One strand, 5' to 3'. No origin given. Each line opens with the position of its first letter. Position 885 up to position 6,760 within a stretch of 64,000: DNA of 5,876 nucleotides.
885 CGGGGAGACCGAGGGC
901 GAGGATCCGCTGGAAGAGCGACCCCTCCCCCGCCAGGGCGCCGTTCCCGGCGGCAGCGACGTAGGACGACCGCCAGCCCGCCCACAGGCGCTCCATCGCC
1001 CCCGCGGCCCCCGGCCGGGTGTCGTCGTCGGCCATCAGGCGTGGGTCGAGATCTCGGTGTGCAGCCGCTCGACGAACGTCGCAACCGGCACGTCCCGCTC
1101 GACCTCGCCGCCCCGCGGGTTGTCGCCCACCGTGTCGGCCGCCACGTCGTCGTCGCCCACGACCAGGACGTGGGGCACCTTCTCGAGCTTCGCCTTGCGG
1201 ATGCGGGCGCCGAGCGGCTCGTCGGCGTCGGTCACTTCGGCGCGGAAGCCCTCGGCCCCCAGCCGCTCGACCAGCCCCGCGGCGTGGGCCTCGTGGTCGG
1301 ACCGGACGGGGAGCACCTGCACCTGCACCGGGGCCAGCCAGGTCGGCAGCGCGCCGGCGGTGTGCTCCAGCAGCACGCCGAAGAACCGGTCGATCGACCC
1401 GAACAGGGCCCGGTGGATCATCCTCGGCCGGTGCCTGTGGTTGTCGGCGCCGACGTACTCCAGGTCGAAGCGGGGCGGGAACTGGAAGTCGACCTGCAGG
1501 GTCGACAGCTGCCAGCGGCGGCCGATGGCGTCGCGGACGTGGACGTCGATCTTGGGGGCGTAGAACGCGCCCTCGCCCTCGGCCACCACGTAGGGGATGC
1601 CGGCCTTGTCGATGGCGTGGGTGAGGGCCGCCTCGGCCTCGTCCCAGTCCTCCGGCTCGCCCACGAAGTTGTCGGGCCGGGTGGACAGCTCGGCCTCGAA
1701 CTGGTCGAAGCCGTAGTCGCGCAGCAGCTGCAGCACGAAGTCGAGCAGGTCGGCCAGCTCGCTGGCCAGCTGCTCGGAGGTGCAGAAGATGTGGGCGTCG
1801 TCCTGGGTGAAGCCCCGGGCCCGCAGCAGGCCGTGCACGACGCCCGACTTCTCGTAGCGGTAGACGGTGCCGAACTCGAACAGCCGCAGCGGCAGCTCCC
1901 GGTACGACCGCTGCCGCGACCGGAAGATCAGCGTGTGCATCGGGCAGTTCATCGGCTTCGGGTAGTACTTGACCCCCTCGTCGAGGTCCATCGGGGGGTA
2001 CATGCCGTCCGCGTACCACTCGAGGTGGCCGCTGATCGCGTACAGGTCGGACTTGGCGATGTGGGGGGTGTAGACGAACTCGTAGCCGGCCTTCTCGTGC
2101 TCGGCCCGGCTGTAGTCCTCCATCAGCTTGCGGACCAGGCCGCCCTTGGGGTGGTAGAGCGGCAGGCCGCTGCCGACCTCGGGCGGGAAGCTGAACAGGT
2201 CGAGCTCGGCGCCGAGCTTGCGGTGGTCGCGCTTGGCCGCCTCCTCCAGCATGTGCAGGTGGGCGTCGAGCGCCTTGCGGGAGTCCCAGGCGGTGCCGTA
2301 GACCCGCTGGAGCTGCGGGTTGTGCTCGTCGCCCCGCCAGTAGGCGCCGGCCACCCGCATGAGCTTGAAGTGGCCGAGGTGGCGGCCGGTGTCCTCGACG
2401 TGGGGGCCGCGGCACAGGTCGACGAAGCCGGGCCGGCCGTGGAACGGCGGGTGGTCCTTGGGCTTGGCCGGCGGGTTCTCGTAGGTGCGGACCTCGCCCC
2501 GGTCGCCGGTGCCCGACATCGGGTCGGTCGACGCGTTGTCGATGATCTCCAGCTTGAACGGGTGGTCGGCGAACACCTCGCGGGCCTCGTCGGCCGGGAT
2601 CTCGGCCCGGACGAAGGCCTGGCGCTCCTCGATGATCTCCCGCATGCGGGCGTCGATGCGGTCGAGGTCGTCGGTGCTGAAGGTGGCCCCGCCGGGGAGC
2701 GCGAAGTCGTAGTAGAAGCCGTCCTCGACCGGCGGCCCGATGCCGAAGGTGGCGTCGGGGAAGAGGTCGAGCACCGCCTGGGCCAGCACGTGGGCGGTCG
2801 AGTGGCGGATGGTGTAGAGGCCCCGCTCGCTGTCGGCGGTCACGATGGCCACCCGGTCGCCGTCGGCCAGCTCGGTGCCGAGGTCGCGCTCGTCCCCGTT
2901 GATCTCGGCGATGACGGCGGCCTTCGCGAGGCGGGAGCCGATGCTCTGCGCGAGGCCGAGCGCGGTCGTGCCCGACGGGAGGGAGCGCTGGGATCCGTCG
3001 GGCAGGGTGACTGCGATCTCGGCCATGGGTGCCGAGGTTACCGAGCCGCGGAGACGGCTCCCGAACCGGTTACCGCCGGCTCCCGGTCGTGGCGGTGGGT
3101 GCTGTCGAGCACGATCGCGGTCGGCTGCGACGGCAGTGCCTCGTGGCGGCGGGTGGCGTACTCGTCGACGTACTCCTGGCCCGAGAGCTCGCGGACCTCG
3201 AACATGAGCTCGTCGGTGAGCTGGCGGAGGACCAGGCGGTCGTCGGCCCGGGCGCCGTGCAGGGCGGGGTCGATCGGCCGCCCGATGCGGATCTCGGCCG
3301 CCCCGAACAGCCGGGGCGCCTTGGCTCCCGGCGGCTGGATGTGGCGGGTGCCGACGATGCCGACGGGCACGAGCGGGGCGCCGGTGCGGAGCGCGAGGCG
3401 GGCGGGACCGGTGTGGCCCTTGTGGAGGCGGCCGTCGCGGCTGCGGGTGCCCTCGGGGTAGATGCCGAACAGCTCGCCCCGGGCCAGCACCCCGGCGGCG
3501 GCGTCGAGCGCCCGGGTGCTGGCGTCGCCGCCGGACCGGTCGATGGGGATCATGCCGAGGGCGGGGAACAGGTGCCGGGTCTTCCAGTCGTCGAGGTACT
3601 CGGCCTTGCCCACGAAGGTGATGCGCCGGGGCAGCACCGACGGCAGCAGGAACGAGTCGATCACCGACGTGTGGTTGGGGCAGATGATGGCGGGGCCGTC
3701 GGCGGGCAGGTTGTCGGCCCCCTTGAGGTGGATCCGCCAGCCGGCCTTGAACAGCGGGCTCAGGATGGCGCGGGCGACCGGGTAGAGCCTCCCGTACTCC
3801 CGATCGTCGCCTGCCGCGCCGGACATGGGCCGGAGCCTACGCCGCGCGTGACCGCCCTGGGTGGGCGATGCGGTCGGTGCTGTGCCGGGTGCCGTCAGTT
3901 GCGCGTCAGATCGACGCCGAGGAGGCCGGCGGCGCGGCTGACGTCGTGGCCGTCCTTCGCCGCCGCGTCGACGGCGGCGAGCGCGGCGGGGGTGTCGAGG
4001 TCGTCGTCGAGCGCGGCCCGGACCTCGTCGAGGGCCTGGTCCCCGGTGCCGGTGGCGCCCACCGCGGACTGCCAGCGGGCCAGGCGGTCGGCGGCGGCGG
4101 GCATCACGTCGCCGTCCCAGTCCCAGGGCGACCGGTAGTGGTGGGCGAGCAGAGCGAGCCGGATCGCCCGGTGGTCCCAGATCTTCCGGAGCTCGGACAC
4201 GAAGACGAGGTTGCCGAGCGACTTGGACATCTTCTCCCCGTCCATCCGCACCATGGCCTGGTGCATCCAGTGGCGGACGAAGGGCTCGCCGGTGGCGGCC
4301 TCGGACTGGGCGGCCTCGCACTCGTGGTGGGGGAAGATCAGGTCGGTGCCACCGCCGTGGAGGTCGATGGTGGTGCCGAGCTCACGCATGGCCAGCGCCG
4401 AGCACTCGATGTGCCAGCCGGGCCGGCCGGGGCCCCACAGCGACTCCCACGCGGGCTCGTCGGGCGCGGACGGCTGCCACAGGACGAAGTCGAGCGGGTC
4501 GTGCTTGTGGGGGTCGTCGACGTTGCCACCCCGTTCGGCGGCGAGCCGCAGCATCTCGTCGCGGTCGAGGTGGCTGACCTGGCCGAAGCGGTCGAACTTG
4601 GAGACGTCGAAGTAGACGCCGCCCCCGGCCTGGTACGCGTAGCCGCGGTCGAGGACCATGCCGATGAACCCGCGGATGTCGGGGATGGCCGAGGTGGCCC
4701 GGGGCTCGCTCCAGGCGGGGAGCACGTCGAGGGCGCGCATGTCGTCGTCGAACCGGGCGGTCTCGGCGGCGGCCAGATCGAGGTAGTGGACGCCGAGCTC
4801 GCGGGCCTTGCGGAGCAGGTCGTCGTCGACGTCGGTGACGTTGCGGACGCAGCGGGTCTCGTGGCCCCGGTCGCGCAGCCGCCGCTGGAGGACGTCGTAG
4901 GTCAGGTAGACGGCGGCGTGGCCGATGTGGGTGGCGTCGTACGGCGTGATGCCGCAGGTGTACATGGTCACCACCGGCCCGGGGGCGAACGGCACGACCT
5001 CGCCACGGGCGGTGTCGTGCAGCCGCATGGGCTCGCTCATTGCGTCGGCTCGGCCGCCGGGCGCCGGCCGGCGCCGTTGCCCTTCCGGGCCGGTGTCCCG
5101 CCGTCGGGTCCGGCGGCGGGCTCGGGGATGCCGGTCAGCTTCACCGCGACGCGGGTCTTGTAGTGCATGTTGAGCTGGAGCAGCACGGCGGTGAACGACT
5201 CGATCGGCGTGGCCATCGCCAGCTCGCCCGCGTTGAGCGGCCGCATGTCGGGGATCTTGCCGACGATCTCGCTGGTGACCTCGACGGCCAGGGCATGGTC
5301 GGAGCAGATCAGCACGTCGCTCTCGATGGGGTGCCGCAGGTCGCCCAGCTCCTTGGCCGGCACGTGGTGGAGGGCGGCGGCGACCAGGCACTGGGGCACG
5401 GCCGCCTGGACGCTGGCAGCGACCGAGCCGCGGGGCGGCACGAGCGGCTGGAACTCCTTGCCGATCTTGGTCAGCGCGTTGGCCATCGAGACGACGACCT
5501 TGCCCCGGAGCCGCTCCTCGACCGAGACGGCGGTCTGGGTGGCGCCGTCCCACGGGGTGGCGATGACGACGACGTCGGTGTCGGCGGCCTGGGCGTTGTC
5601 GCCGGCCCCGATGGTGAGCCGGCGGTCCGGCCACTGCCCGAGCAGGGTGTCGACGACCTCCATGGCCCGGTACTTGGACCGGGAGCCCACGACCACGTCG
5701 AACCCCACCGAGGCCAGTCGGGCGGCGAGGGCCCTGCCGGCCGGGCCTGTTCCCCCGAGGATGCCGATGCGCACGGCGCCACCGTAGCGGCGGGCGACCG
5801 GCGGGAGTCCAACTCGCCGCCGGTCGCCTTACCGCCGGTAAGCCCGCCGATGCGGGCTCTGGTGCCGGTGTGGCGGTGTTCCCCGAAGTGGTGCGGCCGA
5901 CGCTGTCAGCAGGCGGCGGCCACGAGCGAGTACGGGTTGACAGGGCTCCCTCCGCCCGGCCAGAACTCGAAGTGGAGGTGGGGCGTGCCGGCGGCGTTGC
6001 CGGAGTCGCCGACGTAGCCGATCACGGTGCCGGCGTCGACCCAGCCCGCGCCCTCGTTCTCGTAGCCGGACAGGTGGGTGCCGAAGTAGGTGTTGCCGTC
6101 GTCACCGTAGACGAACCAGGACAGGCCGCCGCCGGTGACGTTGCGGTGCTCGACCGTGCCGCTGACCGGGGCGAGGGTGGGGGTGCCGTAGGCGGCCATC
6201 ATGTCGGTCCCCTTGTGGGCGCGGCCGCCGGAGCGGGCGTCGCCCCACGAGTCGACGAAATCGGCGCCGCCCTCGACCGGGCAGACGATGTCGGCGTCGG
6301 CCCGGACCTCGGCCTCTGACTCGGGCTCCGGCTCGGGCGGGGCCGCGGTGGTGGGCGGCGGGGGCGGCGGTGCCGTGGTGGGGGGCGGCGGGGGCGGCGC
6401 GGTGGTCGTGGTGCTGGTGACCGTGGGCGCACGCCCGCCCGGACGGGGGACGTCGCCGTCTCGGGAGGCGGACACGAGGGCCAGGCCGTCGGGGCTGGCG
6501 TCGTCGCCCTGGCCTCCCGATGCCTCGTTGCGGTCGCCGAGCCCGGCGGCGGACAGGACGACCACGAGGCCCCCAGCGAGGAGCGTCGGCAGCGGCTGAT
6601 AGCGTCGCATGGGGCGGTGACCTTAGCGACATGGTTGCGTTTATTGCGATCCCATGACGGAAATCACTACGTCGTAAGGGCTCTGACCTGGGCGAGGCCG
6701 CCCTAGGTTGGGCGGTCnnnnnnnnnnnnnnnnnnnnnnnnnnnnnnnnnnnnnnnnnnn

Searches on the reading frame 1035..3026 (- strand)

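Call 71: search_protein_families(library=pfam, proteins=[window:1035-3026:-], max_evalue=0.00001)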
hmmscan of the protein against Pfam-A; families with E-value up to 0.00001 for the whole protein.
window:1035-3026:- (663 aa): 4 families
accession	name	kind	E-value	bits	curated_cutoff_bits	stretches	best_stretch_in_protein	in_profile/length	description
PF00587.30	tRNA-synt_2b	-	1.8e-42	145.8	29.3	1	351-555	8-178/179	tRNA synthetase class II core domain (G, H, P, S and T)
PF03129.25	HGTP_anticodon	-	6e-15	55.6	21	1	568-655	1-91/94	Anticodon binding domain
PF02824.27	TGS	-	1.3e-14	54.4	22.2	1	4-63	1-60/60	TGS domain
PF07973.19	tRNA_SAD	-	1.1e-09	38.5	24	1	201-243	10-44/44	Threonyl and Alanyl tRNA synthetase second additional domain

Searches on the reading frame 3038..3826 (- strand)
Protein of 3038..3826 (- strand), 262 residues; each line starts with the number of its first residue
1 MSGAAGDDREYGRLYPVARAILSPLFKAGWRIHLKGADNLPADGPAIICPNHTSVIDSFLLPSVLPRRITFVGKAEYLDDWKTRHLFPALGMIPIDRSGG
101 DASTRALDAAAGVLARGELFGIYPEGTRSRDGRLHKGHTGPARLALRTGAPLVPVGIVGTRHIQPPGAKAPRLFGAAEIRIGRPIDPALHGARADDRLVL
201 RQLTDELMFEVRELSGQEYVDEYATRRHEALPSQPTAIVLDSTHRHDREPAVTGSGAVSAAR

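Call 71: search_protein_families(library=pfam, proteins=[window:3038-3826:-], max_evalue=0.00001)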
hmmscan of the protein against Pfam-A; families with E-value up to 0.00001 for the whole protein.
window:3038-3826:- (262 aa): 1 family
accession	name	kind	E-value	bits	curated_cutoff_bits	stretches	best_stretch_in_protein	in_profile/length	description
PF01553.26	Acyltransferase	-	1.6e-30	106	23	1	31-157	1-131/132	Acyltransferase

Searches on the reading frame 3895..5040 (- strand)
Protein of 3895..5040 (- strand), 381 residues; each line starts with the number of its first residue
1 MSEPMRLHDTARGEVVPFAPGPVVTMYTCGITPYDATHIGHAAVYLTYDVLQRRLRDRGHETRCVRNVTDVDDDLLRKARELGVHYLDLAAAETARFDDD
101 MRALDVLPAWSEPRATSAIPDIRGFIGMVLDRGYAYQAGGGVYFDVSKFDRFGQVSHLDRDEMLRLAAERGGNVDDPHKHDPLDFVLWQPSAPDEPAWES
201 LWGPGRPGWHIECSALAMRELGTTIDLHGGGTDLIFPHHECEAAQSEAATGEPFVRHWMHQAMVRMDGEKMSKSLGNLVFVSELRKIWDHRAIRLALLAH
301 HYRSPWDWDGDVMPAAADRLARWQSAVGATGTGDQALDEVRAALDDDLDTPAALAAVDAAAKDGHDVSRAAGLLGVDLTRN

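Call 71: search_protein_families(library=pfam, proteins=[window:3895-5040:-], max_evalue=0.00001)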
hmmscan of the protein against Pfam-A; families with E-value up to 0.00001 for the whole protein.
window:3895-5040:- (381 aa): 3 families
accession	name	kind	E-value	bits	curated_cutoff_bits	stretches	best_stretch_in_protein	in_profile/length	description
PF01406.26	tRNA-synt_1e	-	9e-102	340.9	27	1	24-314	10-297/301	tRNA synthetases class I (C) catalytic domain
PF09334.17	tRNA-synt_1g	-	2.8e-09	36.7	20.1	0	35-106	12-83/391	tRNA synthetases class I (M)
PF01921.24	tRNA-synt_1f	-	3e-07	30.1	27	0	28-78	27-75/360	tRNA synthetases class I (K)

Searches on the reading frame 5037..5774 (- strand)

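Call 71: search_protein_families(library=pfam, proteins=[window:5037-5774:-], max_evalue=0.00001)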
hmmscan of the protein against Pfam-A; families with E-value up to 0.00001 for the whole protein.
window:5037-5774:- (245 aa): 1 family
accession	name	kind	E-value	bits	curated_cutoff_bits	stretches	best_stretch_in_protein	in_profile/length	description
PF03807.23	F420_oxidored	-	9e-14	52.3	21.6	1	2-99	1-93/94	NADP oxidoreductase coenzyme F420-dependent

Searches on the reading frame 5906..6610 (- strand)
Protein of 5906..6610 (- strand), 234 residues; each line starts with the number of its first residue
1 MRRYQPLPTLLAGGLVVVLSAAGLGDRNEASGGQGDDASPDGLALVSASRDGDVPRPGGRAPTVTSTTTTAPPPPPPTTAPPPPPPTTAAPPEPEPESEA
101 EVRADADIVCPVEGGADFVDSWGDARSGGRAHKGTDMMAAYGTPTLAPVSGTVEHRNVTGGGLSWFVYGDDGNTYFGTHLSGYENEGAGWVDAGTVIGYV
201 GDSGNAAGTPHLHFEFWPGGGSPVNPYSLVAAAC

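Call 71: search_protein_families(library=pfam, proteins=[window:5906-6610:-], max_evalue=0.00001)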
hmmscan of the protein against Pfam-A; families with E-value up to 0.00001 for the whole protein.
window:5906-6610:- (234 aa): 1 family
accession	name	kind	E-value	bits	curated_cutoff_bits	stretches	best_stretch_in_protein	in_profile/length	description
PF01551.29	Peptidase_M23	-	5.2e-15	55.9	28.7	1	131-226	2-96/96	Peptidase family M23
